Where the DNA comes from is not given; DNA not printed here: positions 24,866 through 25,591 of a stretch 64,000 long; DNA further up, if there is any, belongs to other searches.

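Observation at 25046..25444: Miniature HD-GYP-like scaffold lacking its catalytic residues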

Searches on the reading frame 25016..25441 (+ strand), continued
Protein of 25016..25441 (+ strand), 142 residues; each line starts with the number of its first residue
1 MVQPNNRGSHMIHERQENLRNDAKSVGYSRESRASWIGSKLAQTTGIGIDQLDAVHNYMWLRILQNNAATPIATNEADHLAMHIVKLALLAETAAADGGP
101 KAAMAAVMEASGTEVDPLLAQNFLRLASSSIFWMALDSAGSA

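Call 51: find_related_loci(query=A1, collection=genome_contigs, flank=5000)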
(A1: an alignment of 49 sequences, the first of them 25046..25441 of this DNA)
Query A1 (132 aa) in genome_contigs; peptide patterns used: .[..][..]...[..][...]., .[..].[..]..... (x = any residue, [..] = any of these).
128 stretches matched a pattern; 36 encode a relative of the query (tblastn E <= 1e-3); 35 distinct loci.
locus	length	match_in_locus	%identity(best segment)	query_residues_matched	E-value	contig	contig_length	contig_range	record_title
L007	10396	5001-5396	95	1-132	1e-75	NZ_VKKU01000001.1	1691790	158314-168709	Sphingorhabdus contaminans strain KCTC32445 NODE_1_length_1691790_cov_141.238532, whole genome shotgun sequence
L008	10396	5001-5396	81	1-132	1e-68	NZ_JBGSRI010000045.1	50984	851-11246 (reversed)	MAG: Sphingorhabdus sp. isolate JTS-AC354 k141_3517787, whole genome shotgun sequence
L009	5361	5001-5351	92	16-132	2e-63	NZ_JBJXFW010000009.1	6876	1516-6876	MAG: Sphingorhabdus sp. isolate F1F2.bin.405 k127_2152673, whole genome shotgun sequence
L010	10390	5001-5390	68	1-130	5e-54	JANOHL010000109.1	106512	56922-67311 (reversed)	MAG: Sphingomonadales bacterium isolate SOY_63_metabat_468 SOY_63_k141_3795368, whole genome shotgun sequence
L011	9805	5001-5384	59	1-130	1e-47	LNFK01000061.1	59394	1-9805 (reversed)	MAG: Sphingomonadales bacterium Ga0077559 Ga0077559_141.1, whole genome shotgun sequence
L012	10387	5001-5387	61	1-131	2e-47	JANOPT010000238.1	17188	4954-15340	MAG: Sphingomonadales bacterium isolate VAR_4_metabat_436 VAR_4_k141_3654393, whole genome shotgun sequence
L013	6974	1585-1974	58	1-132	4e-47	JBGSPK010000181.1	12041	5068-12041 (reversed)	MAG: Sphingorhabdus sp. isolate JTS-AC302 k141_1837392, whole genome shotgun sequence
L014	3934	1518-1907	58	1-132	1e-46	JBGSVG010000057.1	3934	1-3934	MAG: Sphingorhabdus sp. isolate JTS-AC451 k141_177986, whole genome shotgun sequence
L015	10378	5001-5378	59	1-128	2e-46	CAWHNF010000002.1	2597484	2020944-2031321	MAG: uncultured Alphaproteobacteria bacterium isolate MFD02832.bin.1.108 genome assembly, contig: contig_6243, whole gen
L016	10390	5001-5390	56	1-132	8e-44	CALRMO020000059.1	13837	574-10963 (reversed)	MAG: Sphingomonas paucimobilis isolate JJ-M10A2-106-6-m1-bin320 genome assembly, contig: JJ-M10A2-106-C681, whole genome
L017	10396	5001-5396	82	1-132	3e-69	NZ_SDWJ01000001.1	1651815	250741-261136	Sphingorhabdus profundilacus strain IMCC26285 NODE_1_length_1651815_cov_67.7969, whole genome shotgun sequence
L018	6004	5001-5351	57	14-132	5e-41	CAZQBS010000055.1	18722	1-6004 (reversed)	MAG TPA_asm: uncultured Sphingorhabdus sp. isolate ERP125453_co2_108 genome assembly, contig: NODE_976_length_18722_cov_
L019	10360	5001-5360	53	11-130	4e-39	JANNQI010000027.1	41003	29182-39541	MAG: Sphingomonadales bacterium isolate SOY_31_metabat_473 SOY_31_k141_28870, whole genome shotgun sequence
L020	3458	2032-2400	54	10-132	5e-38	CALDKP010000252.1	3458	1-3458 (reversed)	MAG TPA_asm: uncultured Sphingomonadales bacterium isolate SRR6231197_bin.50_CONCOCT_v1.1_MAG genome assembly, contig: E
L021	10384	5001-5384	53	1-130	1e-37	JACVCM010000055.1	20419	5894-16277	MAG: Sphingomonadaceae bacterium isolate Desfum bin_2_GBBB08 NODE_313_length_20419_cov_3.307658, whole genome shotgun se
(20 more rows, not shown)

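Call 53: list_cluster_members(proteins=[P0097, P0098, P0099, P0100, P0101, P0095, P0096])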
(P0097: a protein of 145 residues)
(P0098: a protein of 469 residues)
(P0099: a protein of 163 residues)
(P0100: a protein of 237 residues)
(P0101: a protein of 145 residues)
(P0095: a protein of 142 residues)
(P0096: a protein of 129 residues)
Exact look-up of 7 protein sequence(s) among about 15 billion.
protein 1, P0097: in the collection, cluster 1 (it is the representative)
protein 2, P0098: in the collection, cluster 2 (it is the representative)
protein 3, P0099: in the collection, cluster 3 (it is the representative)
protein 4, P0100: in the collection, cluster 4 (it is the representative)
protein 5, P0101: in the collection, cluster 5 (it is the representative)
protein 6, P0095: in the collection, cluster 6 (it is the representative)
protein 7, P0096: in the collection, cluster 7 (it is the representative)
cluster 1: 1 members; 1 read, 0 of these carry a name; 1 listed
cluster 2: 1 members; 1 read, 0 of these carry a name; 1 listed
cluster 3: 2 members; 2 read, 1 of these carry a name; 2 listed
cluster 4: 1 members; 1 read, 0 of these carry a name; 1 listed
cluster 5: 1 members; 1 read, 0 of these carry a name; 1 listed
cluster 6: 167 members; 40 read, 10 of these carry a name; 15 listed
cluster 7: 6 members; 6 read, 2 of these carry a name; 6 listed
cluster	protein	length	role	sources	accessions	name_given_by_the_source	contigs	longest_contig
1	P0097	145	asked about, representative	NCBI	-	-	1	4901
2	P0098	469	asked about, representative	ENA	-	-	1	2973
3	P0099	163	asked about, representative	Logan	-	-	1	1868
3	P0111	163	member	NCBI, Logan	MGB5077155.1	MAG: HD domain-containing phosphohydrolase [Sphingorhabdus sp.]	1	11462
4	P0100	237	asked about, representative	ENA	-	-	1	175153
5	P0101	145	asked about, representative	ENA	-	-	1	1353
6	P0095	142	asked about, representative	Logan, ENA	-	-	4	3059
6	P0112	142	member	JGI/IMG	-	hypothetical protein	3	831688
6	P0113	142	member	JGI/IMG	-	hypothetical protein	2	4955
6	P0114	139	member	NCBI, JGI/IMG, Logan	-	hypothetical protein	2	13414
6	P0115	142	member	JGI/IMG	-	hypothetical protein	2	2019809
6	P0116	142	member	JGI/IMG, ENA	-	hypothetical protein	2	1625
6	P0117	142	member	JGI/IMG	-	hypothetical protein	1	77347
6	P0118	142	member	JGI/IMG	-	hypothetical protein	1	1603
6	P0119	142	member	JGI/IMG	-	hypothetical protein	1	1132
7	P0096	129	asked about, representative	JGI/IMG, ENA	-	-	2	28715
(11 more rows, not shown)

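Call 54: find_encoding_contigs(protein=P0111, flank=6000, max_places=2)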
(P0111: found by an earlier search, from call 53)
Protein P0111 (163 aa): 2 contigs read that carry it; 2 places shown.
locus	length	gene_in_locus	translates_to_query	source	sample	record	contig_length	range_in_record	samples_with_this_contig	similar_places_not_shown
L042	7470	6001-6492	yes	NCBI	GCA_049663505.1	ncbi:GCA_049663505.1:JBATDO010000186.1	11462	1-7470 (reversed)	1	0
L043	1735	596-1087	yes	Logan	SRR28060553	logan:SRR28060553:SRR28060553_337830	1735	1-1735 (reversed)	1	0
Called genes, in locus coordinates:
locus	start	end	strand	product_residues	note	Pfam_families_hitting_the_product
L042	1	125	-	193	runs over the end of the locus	PF18306:LDcluster4, PF03641:Lysine_decarbox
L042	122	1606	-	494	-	PF00070:Pyr_redox (faint), PF01266:DAO (faint), PF01593:Amino_oxidase, PF13450:NAD_binding_8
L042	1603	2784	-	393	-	PF01266:DAO (faint), PF05834:Lycopene_cycl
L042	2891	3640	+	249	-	PF01656:CbiA, PF06564:CBP_BcsQ (weak), PF09140:MipZ (faint), PF10609:ParA (weak), PF13614:AAA_31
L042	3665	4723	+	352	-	PF23023:Anti-Pycsar_Apyc1, PF00753:Lactamase_B, PF12706:Lactamase_B_2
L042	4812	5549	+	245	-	PF04116:FA_hydroxylase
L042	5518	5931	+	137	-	PF09912:DUF2141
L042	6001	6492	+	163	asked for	PF13487:HD_5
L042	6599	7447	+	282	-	PF06629:MipA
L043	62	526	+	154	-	PF09912:DUF2141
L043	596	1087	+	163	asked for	PF13487:HD_5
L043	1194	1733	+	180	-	?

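Call 55: find_encoding_contigs(protein=P0097, flank=5000, max_places=2)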
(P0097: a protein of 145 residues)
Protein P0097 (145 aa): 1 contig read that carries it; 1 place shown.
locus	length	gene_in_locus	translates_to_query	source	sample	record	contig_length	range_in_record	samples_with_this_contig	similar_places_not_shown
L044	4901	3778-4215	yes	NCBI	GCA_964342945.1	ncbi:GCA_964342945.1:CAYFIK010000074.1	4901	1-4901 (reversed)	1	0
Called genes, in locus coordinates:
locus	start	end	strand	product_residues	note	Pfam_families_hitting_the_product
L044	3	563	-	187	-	?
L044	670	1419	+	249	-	PF01656:CbiA, PF06564:CBP_BcsQ (weak), PF09140:MipZ (faint), PF10609:ParA, PF13614:AAA_31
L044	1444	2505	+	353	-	PF23023:Anti-Pycsar_Apyc1, PF00753:Lactamase_B, PF12706:Lactamase_B_2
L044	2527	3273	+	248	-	PF04116:FA_hydroxylase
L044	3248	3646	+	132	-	PF09912:DUF2141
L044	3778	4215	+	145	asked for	-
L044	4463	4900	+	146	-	?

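Call 56: find_encoding_contigs(protein=P0098, flank=5000, max_places=2)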
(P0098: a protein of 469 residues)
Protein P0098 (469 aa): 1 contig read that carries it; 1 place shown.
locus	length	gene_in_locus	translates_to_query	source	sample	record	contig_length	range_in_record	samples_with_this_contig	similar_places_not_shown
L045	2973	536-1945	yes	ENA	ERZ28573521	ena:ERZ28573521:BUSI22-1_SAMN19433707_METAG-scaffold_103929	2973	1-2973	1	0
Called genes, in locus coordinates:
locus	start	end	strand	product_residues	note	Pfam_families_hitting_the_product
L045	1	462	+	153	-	?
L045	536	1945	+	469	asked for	PF08668:HDOD (faint), PF13487:HD_5, PF01966:HD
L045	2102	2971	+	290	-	?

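Call 62: find_homologous_proteins(query=P0098, max_evalue=1e-20)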
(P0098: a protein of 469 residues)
Query P0098 (469 aa): 7966 proteins with E <= 1e-20 among 8000 candidates; the best 120 are listed.
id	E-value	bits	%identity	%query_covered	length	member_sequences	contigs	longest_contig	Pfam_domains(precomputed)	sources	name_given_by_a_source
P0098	0.0e+0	1043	100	100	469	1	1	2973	PF08668.19,PF13487.13,PF01966.29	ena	-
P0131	0.0e+0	1029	99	100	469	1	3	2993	PF08668.19,PF13487.13,PF01966.29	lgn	-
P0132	0.0e+0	1026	98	100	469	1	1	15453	PF08668.19,PF13487.13,PF01966.29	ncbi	-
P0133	0.0e+0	1024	98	100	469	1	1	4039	PF08668.19,PF13487.13,PF01966.29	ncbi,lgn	-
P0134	0.0e+0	1024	98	100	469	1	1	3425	PF08668.19,PF13487.13,PF01966.29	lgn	-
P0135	1.8e-282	955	90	100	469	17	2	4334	PF08668.19,PF13487.13,PF01966.29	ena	-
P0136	1.2e-281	952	90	100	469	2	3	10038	PF13487.13,PF01966.29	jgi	jgi:HD-GYP domain-containing protein (c-di-GMP phosphodiesterase class II)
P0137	1.8e-281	952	90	100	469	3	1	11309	PF08668.19,PF13487.13,PF01966.29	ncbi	-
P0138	2.8e-278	941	88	100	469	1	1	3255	PF08668.19,PF13487.13,PF01966.29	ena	-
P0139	1.6e-277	939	89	100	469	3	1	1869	PF08668.19,PF13487.13,PF01966.29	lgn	-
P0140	1.1e-276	936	89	100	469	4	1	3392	PF08668.19,PF13487.13,PF01966.29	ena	-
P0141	2.2e-272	922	89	99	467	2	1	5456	PF08668.19,PF13487.13,PF01966.29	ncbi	-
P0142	1.7e-268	909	87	100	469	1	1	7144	PF08668.19,PF13487.13,PF01966.29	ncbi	-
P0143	1.9e-268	909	86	100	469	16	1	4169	PF08668.19,PF13487.13,PF01966.29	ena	-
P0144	2.2e-268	909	87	100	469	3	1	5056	PF08668.19,PF13487.13,PF01966.29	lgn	-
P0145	3.4e-265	898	86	100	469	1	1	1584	PF08668.19,PF13487.13,PF01966.29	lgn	-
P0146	1.3e-261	886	86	97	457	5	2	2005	PF08668.19,PF13487.13,PF01966.29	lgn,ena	-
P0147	5.3e-260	881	86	97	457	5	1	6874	PF08668.19,PF13487.13,PF01966.29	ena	-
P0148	1.6e-259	879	83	100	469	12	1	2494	PF08668.19,PF13487.13,PF01966.29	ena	-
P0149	9.7e-259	877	83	100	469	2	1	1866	PF08668.19,PF13487.13,PF01966.29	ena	-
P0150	7.7e-258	874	85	97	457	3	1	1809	PF08668.19,PF13487.13,PF01966.29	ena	-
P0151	4.3e-256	868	85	97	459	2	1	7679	PF08668.19,PF13487.13,PF01966.29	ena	-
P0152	5.9e-250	848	83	97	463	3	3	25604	PF08668.19,PF13487.13,PF01966.29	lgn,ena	-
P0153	5.6e-244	828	81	99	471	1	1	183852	PF08668.19,PF13487.13,PF01966.29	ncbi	ncbi:MAG: HD domain-containing phosphohydrolase [Sphingorhabdus sp.]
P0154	6.3e-239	812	77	100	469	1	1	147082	PF13487.13,PF01966.29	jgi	jgi:HD-GYP domain-containing protein (c-di-GMP phosphodiesterase class II)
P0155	4.5e-224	763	73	100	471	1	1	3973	PF08668.19,PF13487.13,PF01966.29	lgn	-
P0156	2.3e-221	754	85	85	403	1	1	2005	PF13487.13,PF01966.29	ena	-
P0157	1.0e-216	738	72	100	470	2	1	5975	PF08668.19,PF13487.13,PF01966.29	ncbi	-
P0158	8.4e-216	735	71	99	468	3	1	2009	PF13487.13,PF01966.29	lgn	-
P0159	5.8e-214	729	71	100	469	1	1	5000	PF08668.19,PF13487.13,PF01966.29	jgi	jgi:HD-GYP domain-containing protein (c-di-GMP phosphodiesterase class II)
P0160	8.2e-213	725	70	100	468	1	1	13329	PF08668.19,PF13487.13,PF01966.29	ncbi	-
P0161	8.3e-212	722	70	100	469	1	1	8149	PF08668.19,PF13487.13,PF01966.29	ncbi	-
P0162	2.4e-211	721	71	100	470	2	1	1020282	PF08668.19,PF13487.13,PF01966.29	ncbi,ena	-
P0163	7.5e-211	719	71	100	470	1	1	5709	PF08668.19,PF13487.13,PF01966.29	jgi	jgi:HD-GYP domain-containing protein (c-di-GMP phosphodiesterase class II)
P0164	6.5e-208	709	70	100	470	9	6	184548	PF08668.19,PF13487.13,PF01966.29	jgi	jgi:HD-GYP domain-containing protein (c-di-GMP phosphodiesterase class II)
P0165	4.2e-204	697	69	98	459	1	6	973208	PF08668.19,PF13487.13,PF01966.29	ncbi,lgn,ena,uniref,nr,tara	ncbi:HD domain-containing protein [Parasphingorhabdus flavimaris]|uniref:HD domain-containing protei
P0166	4.6e-204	697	69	98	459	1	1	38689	PF08668.19,PF13487.13,PF01966.29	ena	-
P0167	5.0e-204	697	69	98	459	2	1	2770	PF08668.19,PF13487.13,PF01966.29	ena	-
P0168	5.1e-204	696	78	85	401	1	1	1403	PF13487.13,PF01966.29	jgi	jgi:HD-GYP domain-containing protein (c-di-GMP phosphodiesterase class II)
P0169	6.6e-204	696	68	100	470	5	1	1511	PF13487.13,PF01966.29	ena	-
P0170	9.1e-204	696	69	98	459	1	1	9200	PF08668.19,PF13487.13,PF01966.29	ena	-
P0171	1.0e-203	695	68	100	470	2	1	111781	PF13487.13,PF01966.29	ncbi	-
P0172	1.3e-203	695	69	98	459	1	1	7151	PF08668.19,PF13487.13,PF01966.29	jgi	-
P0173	4.3e-203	693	69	98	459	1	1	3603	PF08668.19,PF13487.13,PF01966.29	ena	-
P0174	8.1e-203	693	69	97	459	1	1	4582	PF08668.19,PF13487.13,PF01966.29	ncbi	-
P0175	1.6e-202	692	69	100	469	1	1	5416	PF13487.13,PF01966.29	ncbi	-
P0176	1.8e-202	691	68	98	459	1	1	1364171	PF08668.19,PF13487.13,PF01966.29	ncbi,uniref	ncbi:HD-GYP domain-containing protein [Parasphingorhabdus flavimaris]|uniref:HD-GYP domain-containin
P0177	2.2e-202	691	69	98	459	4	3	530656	PF08668.19,PF13487.13,PF01966.29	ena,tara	tara:strand:- start:5386 stop:6765 length:1380 start_codon:yes stop_codon:yes gene_type:complete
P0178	2.7e-202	691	70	96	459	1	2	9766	PF08668.19,PF13487.13,PF01966.29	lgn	-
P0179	5.6e-202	690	69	98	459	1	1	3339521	PF08668.19,PF13487.13,PF01966.29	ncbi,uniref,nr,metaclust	ncbi:HD-GYP domain-containing protein [Sphingorhabdus sp. M41]|uniref:HD-GYP domain-containing prote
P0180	6.3e-202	690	69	99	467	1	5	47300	PF08668.19,PF13487.13,PF01966.29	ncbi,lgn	-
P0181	6.7e-202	689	68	98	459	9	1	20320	PF08668.19,PF13487.13,PF01966.29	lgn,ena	-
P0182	8.7e-202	689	69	97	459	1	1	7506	PF08668.19,PF13487.13,PF01966.29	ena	-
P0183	2.2e-201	688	69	97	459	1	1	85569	PF08668.19,PF13487.13,PF01966.29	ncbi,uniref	ncbi:HD-GYP domain-containing protein [Parasphingorhabdus sp.]|uniref:HD-GYP domain-containing prote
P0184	2.2e-201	688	69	96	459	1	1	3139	PF08668.19,PF13487.13,PF01966.29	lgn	-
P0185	4.0e-201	687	69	98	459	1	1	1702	PF08668.19,PF13487.13,PF01966.29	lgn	-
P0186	4.2e-201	687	68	97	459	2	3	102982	PF08668.19,PF13487.13,PF01966.29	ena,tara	tara:strand:- start:5240 stop:6619 length:1380 start_codon:yes stop_codon:yes gene_type:complete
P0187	8.5e-201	686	69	96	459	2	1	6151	PF08668.19,PF13487.13,PF01966.29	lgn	-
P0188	1.1e-200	685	69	97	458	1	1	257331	PF08668.19,PF13487.13,PF01966.29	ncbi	-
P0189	1.5e-200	685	69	97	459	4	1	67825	PF08668.19,PF13487.13,PF01966.29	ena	-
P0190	2.6e-200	684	68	98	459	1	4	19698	PF13487.13,PF01966.29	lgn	-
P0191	3.3e-200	684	69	97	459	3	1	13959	PF13487.13,PF01966.29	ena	-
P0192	3.4e-200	684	68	97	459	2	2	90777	PF13487.13,PF01966.29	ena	-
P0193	1.2e-199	682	68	98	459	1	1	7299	PF13487.13,PF01966.29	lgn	-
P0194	2.8e-199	681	69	97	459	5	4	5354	PF08668.19,PF13487.13,PF01966.29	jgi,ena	-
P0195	3.2e-199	681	68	98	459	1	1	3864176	PF08668.19,PF13487.13,PF01966.29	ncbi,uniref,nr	ncbi:HD domain-containing protein [Sphingorhabdus sp. YGSMI21]|uniref:HD-GYP domain-containing prote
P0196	8.2e-199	679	70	97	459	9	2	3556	PF08668.19,PF13487.13,PF01966.29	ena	-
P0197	9.8e-199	679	69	98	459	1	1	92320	PF08668.19,PF13487.13,PF01966.29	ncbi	ncbi:MAG: HD domain-containing phosphohydrolase [Parasphingorhabdus sp.]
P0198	1.3e-198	679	68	97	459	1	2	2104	PF13487.13,PF01966.29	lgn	-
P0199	1.3e-198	679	68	98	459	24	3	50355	PF13487.13,PF01966.29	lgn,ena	-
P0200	1.7e-198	678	70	97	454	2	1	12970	PF08668.19,PF13487.13,PF01966.29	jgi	jgi:HD-GYP domain-containing protein (c-di-GMP phosphodiesterase class II)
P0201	2.6e-198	678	69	96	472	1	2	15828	PF13487.13,PF01966.29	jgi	jgi:HD-GYP domain-containing protein (c-di-GMP phosphodiesterase class II)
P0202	4.0e-198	677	68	97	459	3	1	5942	PF08668.19,PF13487.13,PF01966.29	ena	-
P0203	4.8e-198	677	69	97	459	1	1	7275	PF13487.13,PF01966.29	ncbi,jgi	-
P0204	5.0e-198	677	67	100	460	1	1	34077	PF13487.13,PF01966.29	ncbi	-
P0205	1.0e-197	676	69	96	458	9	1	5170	PF08668.19,PF13487.13,PF01966.29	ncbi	ncbi:MAG: HD-GYP domain-containing protein [Parasphingorhabdus sp.]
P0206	1.9e-197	675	67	100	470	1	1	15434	PF13487.13,PF01966.29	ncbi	-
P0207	2.1e-197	675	67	99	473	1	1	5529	PF13487.13,PF01966.29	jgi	jgi:HD-GYP domain-containing protein (c-di-GMP phosphodiesterase class II)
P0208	8.9e-197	673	67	100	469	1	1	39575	PF13487.13,PF01966.29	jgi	jgi:HD-GYP domain-containing protein (c-di-GMP phosphodiesterase class II)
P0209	1.6e-196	672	68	97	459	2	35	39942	PF13487.13,PF01966.29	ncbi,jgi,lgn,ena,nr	ncbi:MAG: HD domain-containing protein [Sphingomonadales bacterium]|nr:HD domain-containing protein 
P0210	1.9e-196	672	70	97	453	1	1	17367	PF08668.19,PF13487.13,PF01966.29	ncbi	-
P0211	2.7e-196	671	68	98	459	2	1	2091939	PF08668.19,PF13487.13,PF01966.29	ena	-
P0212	7.4e-196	670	69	97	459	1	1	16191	PF08668.19,PF13487.13,PF01966.29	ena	-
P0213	1.1e-195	669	68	95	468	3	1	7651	PF13487.13,PF01966.29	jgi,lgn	jgi:putative nucleotidyltransferase with HDIG domain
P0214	3.3e-195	667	68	100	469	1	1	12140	PF13487.13,PF01966.29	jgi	jgi:HD-GYP domain-containing protein (c-di-GMP phosphodiesterase class II)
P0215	5.3e-195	667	67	100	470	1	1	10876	PF13487.13,PF01966.29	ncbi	-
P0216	6.2e-195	667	68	98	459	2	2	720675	PF08668.19,PF13487.13,PF01966.29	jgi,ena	-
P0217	3.3e-194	664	68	98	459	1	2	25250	PF08668.19,PF13487.13,PF01966.29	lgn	-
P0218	4.7e-194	664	67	97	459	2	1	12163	PF13487.13,PF01966.29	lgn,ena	-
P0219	5.1e-194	664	65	100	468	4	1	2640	PF08668.19,PF13487.13,PF01966.29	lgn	-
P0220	1.7e-193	662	68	98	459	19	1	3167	PF08668.19,PF13487.13,PF01966.29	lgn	-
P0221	2.0e-193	662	67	98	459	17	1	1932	PF08668.19,PF13487.13,PF01966.29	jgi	jgi:putative nucleotidyltransferase with HDIG domain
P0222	2.3e-193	661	66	97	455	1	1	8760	PF08668.19,PF13487.13,PF01966.29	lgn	-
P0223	2.9e-193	661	67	97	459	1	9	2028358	PF08668.19,PF13487.13,PF01966.29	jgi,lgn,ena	-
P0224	6.0e-193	660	67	96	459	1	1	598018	PF08668.19,PF13487.13,PF01966.29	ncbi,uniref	ncbi:HD-GYP domain-containing protein [Parasphingorhabdus sp.]|uniref:HD-GYP domain-containing prote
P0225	8.6e-193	659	67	97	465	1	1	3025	PF13487.13,PF01966.29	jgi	-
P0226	3.4e-192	658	68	95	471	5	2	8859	PF08668.19,PF13487.13,PF01966.29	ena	-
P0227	3.9e-192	657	65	99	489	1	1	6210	PF13487.13,PF01966.29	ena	-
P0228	5.1e-192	657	68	97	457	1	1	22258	PF08668.19,PF13487.13,PF01966.29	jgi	jgi:HD-GYP domain-containing protein (c-di-GMP phosphodiesterase class II)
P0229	2.0e-191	655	66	97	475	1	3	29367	PF08668.19,PF13487.13,PF01966.29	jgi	jgi:putative nucleotidyltransferase with HDIG domain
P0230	1.1e-190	652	67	95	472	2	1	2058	PF08668.19,PF13487.13,PF01966.29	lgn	-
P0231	1.3e-190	652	65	100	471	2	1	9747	PF08668.19,PF13487.13,PF01966.29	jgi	jgi:putative nucleotidyltransferase with HDIG domain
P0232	1.5e-190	652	65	100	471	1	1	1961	PF08668.19,PF13487.13,PF01966.29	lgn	-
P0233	1.8e-190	652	68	95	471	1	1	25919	PF13487.13,PF01966.29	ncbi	-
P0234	3.8e-190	651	66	97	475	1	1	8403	PF13487.13,PF01966.29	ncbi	-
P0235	2.6e-189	648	64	100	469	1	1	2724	PF13487.13,PF01966.29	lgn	-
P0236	2.8e-189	648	68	96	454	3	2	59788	PF13487.13,PF01966.29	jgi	jgi:HD-GYP domain-containing protein (c-di-GMP phosphodiesterase class II)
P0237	5.0e-189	647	68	93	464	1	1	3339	PF08668.19,PF13487.13,PF01966.29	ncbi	-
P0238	1.4e-188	646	65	99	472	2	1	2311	PF13487.13,PF01966.29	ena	-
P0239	1.4e-188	646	66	96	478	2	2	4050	PF13487.13,PF01966.29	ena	-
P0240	1.5e-187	642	68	96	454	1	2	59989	PF08668.19,PF13487.13,PF01966.29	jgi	jgi:HD-GYP domain-containing protein (c-di-GMP phosphodiesterase class II)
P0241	1.6e-187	642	65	97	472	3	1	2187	PF08668.19,PF13487.13,PF01966.29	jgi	jgi:HD-GYP domain-containing protein (c-di-GMP phosphodiesterase class II)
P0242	1.9e-187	642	66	97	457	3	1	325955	PF13487.13,PF01966.29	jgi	jgi:putative nucleotidyltransferase with HDIG domain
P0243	9.5e-187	640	65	98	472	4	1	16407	PF13487.13,PF01966.29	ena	-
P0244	1.4e-186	639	63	100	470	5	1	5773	PF08668.19,PF13487.13,PF01966.29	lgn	-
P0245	1.4e-186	639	64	96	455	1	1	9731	PF13487.13,PF01966.29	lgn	-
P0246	3.8e-186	638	65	100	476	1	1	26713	PF08668.19,PF13487.13,PF01966.29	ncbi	-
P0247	7.6e-186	637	63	99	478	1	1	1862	PF08668.19,PF13487.13,PF01966.29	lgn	-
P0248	1.5e-185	636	65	99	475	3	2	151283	PF13487.13,PF01966.29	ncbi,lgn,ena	-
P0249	1.7e-185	635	65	96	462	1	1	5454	PF13487.13,PF01966.29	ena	-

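Call 63: find_encoding_contigs(protein=P0179, flank=6000, max_places=1)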
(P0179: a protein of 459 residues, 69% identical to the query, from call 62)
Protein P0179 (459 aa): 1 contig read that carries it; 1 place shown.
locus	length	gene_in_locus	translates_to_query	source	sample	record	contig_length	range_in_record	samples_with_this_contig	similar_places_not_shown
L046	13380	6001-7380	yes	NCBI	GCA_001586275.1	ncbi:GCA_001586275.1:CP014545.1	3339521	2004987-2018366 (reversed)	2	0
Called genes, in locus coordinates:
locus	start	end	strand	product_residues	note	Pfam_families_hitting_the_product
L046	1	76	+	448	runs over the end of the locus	PF01523:PmbA_TldD_1st (weak), PF19290:PmbA_TldD_2nd, PF19289:PmbA_TldD_3rd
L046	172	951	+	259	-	PF00459:Inositol_P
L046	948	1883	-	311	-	PF00494:SQS_PSY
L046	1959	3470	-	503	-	PF01266:DAO (faint), PF01593:Amino_oxidase, PF13450:NAD_binding_8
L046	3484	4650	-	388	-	PF05834:Lycopene_cycl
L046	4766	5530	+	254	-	PF04116:FA_hydroxylase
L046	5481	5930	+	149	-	PF09912:DUF2141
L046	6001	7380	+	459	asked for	PF08668:HDOD (faint), PF13487:HD_5, PF01966:HD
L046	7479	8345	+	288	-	PF06629:MipA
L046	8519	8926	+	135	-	-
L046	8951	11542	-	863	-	PF00743:FMO-like, PF01266:DAO (faint), PF07992:Pyr_redox_2, PF13450:NAD_binding_8, PF13738:Pyr_redox_3, PF00135:COesterase, PF20434:BD-FAE, PF07859:Abhydrolase_3, +1 more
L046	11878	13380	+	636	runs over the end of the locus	PF13667:ThiC-associated, PF01964:ThiC_Rad_SAM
